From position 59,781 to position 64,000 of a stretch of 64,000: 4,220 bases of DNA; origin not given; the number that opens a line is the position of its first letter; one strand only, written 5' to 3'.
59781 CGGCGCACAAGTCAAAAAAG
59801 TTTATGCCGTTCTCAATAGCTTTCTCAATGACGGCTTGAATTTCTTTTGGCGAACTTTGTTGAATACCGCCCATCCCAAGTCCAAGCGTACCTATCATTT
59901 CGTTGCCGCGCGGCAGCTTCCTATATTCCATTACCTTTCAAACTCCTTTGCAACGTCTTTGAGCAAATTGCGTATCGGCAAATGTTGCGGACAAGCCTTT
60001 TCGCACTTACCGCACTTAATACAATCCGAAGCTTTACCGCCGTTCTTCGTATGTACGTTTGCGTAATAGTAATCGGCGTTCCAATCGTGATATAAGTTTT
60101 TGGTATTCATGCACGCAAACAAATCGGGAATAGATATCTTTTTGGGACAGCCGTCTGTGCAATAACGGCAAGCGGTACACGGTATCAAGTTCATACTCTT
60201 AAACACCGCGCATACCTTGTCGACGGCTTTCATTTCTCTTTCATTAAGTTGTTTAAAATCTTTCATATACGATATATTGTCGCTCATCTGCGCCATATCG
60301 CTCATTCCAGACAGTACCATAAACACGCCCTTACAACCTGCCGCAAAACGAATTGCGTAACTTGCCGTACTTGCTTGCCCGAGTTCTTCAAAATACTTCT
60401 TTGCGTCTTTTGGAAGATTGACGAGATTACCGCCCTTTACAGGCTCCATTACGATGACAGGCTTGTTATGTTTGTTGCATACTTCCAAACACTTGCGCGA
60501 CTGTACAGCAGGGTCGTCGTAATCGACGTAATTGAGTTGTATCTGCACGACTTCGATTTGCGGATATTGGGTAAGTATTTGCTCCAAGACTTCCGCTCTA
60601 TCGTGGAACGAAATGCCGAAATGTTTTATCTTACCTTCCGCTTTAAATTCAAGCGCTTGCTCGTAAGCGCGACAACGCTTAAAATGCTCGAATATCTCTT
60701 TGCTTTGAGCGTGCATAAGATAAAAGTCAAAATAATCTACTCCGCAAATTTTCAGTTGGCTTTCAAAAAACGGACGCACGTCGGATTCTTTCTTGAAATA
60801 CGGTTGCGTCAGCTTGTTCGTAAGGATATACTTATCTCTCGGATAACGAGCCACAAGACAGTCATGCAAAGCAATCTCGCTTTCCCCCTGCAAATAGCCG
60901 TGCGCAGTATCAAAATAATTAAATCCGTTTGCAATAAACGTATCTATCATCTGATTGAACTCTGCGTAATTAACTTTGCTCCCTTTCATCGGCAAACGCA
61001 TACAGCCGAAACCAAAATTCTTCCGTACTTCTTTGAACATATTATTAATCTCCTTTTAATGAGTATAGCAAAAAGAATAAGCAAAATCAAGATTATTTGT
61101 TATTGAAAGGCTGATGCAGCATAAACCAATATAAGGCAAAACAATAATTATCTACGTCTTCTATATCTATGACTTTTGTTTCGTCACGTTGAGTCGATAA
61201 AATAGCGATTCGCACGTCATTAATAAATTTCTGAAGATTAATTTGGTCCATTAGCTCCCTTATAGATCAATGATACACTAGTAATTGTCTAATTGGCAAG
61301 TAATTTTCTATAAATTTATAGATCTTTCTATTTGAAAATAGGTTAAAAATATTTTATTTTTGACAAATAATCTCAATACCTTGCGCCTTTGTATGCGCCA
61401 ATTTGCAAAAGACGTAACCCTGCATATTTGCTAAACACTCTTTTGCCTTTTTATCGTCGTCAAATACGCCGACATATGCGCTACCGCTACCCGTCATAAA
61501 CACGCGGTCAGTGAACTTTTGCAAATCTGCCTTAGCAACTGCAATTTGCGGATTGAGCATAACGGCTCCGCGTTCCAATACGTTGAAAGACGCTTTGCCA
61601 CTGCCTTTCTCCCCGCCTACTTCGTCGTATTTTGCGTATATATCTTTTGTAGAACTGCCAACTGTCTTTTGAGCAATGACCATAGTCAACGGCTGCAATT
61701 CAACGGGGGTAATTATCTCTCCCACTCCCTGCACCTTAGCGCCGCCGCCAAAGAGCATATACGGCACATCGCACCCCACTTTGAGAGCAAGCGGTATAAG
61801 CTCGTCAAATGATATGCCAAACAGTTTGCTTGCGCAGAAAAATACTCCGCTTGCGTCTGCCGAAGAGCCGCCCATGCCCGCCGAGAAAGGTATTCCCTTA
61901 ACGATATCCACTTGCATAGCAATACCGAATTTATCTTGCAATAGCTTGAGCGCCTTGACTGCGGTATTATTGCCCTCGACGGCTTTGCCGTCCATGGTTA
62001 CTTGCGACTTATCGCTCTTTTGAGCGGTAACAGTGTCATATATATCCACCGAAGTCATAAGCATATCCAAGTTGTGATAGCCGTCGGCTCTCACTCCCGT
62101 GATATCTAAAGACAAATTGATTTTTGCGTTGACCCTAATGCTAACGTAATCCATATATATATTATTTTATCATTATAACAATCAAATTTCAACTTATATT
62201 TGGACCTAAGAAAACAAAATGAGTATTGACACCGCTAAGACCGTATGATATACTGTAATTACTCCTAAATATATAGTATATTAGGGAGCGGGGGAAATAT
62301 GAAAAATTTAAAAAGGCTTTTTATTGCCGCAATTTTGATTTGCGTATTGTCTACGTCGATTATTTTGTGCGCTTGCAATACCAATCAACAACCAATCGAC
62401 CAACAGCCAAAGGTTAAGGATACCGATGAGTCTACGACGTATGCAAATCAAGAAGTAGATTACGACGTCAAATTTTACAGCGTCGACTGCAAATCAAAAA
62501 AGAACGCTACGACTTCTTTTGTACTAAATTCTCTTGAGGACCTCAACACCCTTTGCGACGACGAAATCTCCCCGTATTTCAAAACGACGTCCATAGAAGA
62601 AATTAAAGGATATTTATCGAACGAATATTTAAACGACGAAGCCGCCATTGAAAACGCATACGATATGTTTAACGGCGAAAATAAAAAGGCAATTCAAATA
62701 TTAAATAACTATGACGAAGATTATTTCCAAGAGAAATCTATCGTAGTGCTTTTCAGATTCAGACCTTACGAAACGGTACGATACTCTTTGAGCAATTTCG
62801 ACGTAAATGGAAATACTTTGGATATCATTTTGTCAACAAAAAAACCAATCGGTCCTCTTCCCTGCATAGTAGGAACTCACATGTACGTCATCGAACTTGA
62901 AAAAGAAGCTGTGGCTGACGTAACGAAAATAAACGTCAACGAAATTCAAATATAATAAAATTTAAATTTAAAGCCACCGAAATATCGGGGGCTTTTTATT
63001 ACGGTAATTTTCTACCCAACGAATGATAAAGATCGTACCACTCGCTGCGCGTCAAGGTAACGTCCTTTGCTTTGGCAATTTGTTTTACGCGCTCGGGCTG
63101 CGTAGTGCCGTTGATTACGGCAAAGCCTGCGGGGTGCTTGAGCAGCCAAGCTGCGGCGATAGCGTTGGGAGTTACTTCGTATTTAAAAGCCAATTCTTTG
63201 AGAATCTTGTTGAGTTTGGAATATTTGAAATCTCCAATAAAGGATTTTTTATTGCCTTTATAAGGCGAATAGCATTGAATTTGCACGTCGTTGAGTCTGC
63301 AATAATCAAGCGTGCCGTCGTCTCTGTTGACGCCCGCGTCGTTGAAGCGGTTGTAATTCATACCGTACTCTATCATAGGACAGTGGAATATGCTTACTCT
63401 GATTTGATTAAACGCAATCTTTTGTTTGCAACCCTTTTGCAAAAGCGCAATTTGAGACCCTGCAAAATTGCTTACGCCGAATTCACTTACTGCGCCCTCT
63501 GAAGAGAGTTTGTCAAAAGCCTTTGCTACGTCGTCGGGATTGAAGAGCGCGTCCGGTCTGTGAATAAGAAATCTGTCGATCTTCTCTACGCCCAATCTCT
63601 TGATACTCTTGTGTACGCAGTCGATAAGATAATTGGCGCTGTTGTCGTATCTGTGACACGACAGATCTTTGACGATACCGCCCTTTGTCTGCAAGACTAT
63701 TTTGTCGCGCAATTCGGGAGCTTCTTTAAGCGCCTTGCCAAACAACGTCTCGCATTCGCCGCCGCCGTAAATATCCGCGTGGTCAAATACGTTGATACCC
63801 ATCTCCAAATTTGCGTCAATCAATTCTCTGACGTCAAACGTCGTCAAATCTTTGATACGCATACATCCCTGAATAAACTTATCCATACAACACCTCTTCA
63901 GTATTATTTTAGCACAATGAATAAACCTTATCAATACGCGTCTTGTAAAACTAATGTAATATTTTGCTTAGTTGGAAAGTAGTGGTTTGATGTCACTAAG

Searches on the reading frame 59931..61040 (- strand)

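Call 64: search_protein_families(library=pfam, proteins=[window:59931-61040:-], max_evalue=0.001)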
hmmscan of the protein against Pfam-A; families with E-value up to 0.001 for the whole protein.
window:59931-61040:- (369 aa): 11 families
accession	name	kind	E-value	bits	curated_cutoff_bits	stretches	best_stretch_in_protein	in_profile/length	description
PF00248.27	Aldo_ket_red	-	7.6e-41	140.5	24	1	10-276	3-289/291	Aldo/keto reductase family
PF13187.11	Fer4_9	-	2.8e-08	34.1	27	1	288-353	2-50/52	4Fe-4S dicluster domain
PF13534.11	Fer4_17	-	9.5e-08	32.9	22.2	1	288-354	2-60/61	4Fe-4S dicluster domain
PF13237.11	Fer4_10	-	2.4e-07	31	25.5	1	285-351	6-53/53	4Fe-4S dicluster domain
PF13746.11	Fer4_18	-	4.4e-05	24.1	27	0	329-360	50-81/114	4Fe-4S dicluster domain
PF14697.11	Fer4_21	-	7.4e-05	23.2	35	0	338-352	6-20/59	4Fe-4S dicluster domain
PF00037.32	Fer4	-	0.00029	21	21.1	1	338-352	6-20/24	4Fe-4S binding domain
PF13484.11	Fer4_16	-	0.00034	21.8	30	1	288-352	2-65/66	4Fe-4S double cluster binding domain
PF12797.12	Fer4_2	-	0.0004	20.6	24.5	0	337-351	7-21/22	4Fe-4S binding domain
PF13183.11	Fer4_8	-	0.00047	21.1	27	0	287-353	4-67/68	4Fe-4S dicluster domain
PF17179.9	Fer4_22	-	0.00066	20.9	27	0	335-353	76-94/95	4Fe-4S dicluster domain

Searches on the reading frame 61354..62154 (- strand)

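Call 64: search_protein_families(library=pfam, proteins=[window:61354-62154:-], max_evalue=0.001)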
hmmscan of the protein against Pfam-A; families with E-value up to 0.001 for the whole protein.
window:61354-62154:- (266 aa): 2 families
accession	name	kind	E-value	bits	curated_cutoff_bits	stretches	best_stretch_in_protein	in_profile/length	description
PF00288.32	GHMP_kinases_N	-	7.9e-12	45.7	22.3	1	63-137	1-87/87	GHMP kinases N terminal domain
PF08544.19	GHMP_kinases_C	-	0.00014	22.6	21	1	191-245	23-80/85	GHMP kinases C terminal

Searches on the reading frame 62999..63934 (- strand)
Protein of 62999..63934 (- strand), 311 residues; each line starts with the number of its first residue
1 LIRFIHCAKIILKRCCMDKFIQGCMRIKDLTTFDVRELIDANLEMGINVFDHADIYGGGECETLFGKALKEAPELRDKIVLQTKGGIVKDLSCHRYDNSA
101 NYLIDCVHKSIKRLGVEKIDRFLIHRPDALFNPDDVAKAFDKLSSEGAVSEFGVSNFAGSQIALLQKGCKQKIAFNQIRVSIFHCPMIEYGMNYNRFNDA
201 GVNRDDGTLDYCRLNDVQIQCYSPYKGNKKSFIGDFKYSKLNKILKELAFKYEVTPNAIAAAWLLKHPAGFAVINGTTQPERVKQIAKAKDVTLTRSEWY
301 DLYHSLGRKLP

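Call 64: search_protein_families(library=pfam, proteins=[window:62999-63934:-], max_evalue=0.001)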
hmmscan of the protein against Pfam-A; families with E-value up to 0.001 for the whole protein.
window:62999-63934:- (311 aa): 1 family
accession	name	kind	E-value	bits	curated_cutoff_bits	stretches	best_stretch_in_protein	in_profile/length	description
PF00248.27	Aldo_ket_red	-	2.5e-44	152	24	1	34-300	20-284/291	Aldo/keto reductase family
